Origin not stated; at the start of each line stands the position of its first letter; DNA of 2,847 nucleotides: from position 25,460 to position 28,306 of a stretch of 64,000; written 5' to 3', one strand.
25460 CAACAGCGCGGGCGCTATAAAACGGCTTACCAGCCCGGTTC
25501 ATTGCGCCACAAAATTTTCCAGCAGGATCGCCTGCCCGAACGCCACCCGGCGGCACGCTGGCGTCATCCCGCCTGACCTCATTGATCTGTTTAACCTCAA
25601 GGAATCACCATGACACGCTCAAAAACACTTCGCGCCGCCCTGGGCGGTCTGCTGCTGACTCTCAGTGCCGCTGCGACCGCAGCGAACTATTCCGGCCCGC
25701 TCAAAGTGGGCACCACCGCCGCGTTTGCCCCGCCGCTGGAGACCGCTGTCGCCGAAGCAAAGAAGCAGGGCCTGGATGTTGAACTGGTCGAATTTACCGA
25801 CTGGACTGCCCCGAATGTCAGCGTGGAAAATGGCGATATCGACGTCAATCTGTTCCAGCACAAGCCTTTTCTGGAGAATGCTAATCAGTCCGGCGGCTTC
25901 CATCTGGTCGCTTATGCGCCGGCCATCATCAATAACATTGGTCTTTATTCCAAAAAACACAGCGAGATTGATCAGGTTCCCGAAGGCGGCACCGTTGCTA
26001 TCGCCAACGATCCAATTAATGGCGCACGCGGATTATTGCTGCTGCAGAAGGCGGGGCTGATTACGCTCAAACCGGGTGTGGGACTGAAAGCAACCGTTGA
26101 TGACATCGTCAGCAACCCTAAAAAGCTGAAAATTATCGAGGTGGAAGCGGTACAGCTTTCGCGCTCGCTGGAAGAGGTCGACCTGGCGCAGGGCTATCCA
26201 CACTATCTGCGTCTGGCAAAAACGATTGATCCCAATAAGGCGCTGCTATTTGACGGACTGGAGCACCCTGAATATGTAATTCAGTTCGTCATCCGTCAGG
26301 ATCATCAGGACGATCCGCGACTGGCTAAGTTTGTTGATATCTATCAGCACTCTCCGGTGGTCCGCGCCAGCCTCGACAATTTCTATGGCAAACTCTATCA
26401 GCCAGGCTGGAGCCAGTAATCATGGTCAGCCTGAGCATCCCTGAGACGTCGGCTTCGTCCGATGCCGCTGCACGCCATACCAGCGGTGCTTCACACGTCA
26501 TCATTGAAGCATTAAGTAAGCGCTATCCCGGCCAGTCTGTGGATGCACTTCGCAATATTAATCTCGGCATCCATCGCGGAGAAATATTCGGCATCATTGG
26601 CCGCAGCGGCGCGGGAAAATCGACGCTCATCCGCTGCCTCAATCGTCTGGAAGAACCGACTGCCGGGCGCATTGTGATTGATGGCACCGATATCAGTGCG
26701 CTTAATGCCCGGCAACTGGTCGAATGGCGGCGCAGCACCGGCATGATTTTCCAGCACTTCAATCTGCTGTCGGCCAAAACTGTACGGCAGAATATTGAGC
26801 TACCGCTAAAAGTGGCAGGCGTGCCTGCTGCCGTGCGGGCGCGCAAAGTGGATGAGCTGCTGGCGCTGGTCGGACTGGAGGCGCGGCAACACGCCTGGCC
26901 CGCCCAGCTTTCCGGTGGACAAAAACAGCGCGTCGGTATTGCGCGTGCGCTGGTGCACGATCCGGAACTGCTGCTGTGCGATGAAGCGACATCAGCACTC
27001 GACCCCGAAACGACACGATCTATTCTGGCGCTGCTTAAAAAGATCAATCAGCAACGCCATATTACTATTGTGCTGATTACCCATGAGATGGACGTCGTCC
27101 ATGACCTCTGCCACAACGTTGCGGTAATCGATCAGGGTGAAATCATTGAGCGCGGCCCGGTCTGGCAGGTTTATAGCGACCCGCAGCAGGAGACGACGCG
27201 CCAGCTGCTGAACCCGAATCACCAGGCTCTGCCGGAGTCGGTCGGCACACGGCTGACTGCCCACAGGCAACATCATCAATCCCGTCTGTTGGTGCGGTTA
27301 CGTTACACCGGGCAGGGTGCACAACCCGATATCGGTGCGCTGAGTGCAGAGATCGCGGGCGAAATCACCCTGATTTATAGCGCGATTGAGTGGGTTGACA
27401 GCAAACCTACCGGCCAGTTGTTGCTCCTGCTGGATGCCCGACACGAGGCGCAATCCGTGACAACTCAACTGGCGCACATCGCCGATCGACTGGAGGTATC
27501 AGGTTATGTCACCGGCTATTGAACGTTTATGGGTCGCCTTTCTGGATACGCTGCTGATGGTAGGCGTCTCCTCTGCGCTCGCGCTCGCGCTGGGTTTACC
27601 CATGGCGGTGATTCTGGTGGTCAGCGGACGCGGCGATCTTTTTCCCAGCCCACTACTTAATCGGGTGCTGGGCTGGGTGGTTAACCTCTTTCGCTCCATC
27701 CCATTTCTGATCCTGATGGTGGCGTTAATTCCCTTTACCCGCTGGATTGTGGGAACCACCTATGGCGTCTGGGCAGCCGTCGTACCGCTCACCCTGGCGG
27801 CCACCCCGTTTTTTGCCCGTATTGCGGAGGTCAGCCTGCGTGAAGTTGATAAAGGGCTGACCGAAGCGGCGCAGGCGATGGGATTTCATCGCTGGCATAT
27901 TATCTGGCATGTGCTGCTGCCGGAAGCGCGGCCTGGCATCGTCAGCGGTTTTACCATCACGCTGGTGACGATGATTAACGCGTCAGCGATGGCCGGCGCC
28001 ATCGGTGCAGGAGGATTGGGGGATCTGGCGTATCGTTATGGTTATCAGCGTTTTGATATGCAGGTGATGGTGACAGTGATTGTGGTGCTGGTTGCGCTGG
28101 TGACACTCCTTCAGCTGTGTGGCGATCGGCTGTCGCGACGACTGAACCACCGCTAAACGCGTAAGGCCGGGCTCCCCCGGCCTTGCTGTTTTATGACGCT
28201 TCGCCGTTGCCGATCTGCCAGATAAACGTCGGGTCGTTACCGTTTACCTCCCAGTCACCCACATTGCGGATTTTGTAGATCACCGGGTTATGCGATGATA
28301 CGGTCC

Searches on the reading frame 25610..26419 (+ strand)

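Call 39: search_protein_families(library=pfam, proteins=[window:25610-26419:+], max_evalue=0.00001)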
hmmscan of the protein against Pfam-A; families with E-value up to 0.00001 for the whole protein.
window:25610-26419:+ (269 aa): 1 family
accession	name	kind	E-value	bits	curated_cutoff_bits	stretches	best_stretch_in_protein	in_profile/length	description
PF03180.19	Lipoprotein_9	-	4.4e-76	255.6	27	1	31-267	1-236/236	NlpA lipoprotein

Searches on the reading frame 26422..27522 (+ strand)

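Call 39: search_protein_families(library=pfam, proteins=[window:26422-27522:+], max_evalue=0.00001)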
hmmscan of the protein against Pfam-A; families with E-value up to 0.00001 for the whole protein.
window:26422-27522:+ (366 aa): 2 families
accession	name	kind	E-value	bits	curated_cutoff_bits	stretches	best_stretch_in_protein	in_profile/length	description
PF00005.33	ABC_tran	-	2.7e-37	128.9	25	1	43-191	1-137/137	ABC transporter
PF13304.12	AAA_21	-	1.2e-08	35.8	27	0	55-78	1-24/304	AAA domain, putative AbiEii toxin, Type IV TA system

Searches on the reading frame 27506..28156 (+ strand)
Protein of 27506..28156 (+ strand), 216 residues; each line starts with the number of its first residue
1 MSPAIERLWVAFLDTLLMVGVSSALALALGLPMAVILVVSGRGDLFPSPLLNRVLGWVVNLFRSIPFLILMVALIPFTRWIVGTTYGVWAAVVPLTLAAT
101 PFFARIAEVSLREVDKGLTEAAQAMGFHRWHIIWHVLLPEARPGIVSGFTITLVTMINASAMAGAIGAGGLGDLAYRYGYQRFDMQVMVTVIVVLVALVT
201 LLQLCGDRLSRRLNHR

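Call 39: search_protein_families(library=pfam, proteins=[window:27506-28156:+], max_evalue=0.00001)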
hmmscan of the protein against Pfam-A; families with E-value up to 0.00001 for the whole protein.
window:27506-28156:+ (216 aa): 1 family
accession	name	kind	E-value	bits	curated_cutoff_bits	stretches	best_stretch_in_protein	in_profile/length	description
PF00528.27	BPD_transp_1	-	1e-25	91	26.4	1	38-214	9-179/184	Binding-protein-dependent transport system inner membrane component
